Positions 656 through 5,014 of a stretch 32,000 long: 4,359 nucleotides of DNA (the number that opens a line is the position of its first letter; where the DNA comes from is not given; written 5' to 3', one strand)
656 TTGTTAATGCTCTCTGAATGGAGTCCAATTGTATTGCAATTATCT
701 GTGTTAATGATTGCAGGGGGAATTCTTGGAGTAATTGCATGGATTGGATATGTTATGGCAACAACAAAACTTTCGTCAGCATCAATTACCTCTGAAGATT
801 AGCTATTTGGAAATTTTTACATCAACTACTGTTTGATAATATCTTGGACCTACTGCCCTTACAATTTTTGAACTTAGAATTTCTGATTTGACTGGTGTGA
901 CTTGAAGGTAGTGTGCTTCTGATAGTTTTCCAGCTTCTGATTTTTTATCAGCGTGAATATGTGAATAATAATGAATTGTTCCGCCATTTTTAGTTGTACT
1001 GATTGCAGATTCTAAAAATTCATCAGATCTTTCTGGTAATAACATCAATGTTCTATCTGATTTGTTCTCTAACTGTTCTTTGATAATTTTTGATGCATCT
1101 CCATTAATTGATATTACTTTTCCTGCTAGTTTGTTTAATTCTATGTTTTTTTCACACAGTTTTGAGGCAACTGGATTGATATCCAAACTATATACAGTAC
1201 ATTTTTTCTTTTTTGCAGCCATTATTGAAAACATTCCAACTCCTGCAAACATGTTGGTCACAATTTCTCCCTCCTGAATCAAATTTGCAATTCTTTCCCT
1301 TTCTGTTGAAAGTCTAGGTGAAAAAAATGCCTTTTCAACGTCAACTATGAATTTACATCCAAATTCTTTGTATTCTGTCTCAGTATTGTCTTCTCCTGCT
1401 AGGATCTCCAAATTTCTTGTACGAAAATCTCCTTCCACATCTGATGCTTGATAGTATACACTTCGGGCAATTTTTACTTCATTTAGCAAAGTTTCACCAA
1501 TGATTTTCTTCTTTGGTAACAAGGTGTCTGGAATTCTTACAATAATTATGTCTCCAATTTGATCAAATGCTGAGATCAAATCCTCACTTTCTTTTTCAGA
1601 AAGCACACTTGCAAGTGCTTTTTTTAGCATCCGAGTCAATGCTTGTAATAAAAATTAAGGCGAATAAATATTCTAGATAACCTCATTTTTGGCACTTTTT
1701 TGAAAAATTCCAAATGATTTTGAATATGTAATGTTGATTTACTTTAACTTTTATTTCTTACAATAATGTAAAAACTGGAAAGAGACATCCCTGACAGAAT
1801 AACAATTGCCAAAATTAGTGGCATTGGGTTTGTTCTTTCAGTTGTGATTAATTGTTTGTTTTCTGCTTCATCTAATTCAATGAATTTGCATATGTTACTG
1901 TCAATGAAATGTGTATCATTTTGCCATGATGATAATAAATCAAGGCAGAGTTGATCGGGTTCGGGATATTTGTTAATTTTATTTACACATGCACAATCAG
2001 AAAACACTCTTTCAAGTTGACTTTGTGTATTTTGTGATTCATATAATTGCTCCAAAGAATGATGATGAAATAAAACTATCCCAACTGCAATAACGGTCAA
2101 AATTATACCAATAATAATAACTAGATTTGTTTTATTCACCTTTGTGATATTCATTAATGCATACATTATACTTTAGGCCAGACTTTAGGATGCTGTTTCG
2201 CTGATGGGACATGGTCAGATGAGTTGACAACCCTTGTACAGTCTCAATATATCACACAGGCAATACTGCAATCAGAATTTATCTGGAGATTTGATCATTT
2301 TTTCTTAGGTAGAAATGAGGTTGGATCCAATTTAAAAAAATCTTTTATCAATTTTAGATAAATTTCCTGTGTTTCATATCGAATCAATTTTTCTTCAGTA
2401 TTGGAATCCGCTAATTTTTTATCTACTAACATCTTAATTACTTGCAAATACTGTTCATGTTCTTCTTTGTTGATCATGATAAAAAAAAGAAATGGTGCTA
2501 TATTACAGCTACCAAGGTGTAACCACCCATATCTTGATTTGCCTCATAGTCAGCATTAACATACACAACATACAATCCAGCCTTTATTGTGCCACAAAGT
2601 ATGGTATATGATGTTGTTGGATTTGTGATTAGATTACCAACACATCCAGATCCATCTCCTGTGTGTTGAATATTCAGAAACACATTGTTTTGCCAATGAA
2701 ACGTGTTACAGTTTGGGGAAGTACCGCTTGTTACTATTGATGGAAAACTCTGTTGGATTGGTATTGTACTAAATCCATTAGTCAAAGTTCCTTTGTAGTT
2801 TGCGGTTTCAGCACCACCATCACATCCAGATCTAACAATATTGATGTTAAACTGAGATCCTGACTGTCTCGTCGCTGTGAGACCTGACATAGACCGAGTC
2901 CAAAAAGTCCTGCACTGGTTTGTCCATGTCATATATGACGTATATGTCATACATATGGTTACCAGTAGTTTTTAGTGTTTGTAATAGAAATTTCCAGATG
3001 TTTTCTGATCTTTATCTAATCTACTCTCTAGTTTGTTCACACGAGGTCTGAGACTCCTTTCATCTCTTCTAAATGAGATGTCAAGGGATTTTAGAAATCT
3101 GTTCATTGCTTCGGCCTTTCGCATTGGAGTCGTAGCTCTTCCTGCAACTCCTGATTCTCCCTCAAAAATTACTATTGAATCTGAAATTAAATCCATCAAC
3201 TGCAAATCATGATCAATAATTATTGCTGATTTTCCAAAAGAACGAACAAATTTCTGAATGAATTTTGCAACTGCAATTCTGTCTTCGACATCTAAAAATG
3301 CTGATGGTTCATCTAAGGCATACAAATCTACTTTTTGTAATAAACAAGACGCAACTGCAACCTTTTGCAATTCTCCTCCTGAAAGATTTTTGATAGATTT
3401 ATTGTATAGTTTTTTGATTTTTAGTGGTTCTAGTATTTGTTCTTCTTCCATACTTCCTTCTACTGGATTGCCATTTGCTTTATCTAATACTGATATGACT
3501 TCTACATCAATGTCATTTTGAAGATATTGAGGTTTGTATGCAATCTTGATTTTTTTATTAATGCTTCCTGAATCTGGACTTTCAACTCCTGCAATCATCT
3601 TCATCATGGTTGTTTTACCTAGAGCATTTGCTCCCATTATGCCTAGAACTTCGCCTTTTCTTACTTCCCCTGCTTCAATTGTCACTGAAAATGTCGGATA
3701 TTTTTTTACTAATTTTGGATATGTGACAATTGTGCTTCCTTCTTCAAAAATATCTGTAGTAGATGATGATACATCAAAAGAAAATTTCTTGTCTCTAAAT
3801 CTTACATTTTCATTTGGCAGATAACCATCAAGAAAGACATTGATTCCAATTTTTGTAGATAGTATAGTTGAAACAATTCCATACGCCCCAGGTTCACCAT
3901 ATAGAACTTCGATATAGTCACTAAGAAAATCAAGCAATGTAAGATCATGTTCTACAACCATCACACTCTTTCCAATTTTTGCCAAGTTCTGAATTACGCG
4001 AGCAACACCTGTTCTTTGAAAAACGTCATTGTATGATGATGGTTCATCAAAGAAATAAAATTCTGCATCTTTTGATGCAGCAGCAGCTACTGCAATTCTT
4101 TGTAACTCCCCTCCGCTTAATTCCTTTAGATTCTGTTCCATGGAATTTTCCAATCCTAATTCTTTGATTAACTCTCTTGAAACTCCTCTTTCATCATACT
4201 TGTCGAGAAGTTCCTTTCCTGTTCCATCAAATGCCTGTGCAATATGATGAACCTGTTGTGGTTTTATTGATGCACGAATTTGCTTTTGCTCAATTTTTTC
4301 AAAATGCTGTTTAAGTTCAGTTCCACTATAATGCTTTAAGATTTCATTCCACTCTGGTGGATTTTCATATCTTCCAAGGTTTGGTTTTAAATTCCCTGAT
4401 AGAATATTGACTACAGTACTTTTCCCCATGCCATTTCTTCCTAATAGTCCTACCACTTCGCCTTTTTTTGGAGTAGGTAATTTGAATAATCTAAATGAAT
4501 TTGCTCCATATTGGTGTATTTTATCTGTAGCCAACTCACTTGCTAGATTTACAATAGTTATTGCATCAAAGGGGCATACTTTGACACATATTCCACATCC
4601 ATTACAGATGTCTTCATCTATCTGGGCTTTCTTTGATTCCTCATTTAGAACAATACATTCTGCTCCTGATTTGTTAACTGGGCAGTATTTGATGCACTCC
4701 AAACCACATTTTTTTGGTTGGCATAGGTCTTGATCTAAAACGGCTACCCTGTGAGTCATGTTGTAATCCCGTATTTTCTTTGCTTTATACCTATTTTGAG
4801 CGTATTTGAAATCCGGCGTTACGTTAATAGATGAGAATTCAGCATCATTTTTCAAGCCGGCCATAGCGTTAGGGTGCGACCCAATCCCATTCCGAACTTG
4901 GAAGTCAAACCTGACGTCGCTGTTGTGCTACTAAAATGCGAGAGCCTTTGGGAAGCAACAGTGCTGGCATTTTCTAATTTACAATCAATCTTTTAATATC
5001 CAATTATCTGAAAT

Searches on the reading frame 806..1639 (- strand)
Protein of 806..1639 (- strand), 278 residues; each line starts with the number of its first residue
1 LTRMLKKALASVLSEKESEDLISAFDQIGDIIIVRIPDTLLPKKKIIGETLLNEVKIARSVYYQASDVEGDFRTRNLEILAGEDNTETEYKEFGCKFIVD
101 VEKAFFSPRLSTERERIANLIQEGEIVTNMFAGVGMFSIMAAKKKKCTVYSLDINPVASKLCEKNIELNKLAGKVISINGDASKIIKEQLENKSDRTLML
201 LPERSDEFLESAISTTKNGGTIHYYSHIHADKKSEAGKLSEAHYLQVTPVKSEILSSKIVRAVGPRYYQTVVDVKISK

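Call 58: search_protein_families(library=pfam, proteins=[window:806-1639:-], max_evalue=0.001)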
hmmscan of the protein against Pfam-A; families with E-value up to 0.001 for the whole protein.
window:806-1639:- (278 aa): 7 families
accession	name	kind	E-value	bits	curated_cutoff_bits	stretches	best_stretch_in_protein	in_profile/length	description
PF02475.24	TRM5-TYW2_MTfase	-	2.6e-43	148.3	28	1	88-227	1-138/164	TRM5/TYW2 methyltransferase domain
PF25133.1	TYW2_N_2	-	1.6e-21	76.7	27.7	1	5-84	1-78/79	TYW2 N-terminal domain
PF06325.19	PrmA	-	1.7e-05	25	22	1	117-222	155-256/296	Ribosomal protein L11 methyltransferase (PrmA)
PF03602.21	Cons_hypoth95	-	0.0001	22.5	24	1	114-245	29-165/182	Conserved hypothetical protein 95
PF09445.16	Methyltransf_15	-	0.0001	22.3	22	1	126-195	3-71/165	RNA cap guanine-N2 methyltransferase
PF02005.22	TRM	-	0.00034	20.4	27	1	126-221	52-148/376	N2,N2-dimethylguanosine tRNA methyltransferase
PF00107.32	ADH_zinc_N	-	0.00035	21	31.8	0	133-233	1-96/129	Zinc-binding dehydrogenase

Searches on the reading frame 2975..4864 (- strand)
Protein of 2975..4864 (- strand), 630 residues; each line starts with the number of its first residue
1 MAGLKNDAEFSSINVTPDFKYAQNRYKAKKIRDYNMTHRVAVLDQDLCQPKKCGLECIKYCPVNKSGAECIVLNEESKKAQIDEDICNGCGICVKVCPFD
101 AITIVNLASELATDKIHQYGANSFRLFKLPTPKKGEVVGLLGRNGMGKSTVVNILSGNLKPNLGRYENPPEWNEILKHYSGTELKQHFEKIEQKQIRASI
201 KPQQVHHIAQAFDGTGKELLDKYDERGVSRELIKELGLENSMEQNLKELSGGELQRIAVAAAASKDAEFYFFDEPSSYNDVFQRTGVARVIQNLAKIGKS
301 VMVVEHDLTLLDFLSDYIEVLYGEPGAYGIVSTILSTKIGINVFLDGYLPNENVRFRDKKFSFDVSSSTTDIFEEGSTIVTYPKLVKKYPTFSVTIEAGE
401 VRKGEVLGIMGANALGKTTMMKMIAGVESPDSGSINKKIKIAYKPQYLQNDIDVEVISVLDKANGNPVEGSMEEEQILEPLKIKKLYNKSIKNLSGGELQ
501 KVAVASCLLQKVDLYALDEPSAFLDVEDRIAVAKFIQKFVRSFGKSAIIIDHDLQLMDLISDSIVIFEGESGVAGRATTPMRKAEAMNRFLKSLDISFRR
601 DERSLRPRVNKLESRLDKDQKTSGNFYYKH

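Call 58: search_protein_families(library=pfam, proteins=[window:2975-4864:-], max_evalue=0.001)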
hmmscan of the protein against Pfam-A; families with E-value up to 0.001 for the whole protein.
window:2975-4864:- (630 aa): 14 families
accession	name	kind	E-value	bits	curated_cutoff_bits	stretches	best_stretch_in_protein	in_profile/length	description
PF00005.33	ABC_tran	-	9.1e-42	143.3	25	2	133-276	9-136/137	ABC transporter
PF04068.21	Fer4_RLI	-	7.6e-12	45.2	23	1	39-68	2-34/35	Possible Fer4-like domain in RNase L inhibitor, RLI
PF00037.32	Fer4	-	4e-09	36.3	21.1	1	81-103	2-24/24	4Fe-4S binding domain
PF12837.12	Fer4_6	-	4.1e-09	36.4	25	1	80-102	2-24/24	4Fe-4S binding domain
PF02463.25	SMC_N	-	7.6e-09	35.8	40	1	406-568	123-213/220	RecF/RecN/SMC N terminal domain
PF14697.11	Fer4_21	-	2.3e-06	28.1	35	1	41-103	1-58/59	4Fe-4S dicluster domain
PF12838.12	Fer4_7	-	7.2e-06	26.8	27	1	52-101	4-52/52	4Fe-4S dicluster domain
PF12797.12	Fer4_2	-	1.8e-05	24.9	24.5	1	82-99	5-22/22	4Fe-4S binding domain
PF13237.11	Fer4_10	-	1.9e-05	24.9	25.5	1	81-104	3-22/53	4Fe-4S dicluster domain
PF13304.12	AAA_21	-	3.5e-05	24.4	27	0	138-156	2-20/304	AAA domain, putative AbiEii toxin, Type IV TA system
PF03193.22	RsgA_GTPase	-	0.00011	22.5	30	0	134-161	105-132/174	RsgA GTPase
PF25160.1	LdpA_Fe-S-bd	-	0.00033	20.8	27.6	1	50-105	2-46/49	LdpA Fe-S cluster-binding domain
PF13187.11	Fer4_9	-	0.00084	19.8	27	1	87-114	2-29/52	4Fe-4S dicluster domain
PF12798.12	Fer4_3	-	0.00099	20.2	27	0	87-101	1-15/15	4Fe-4S binding domain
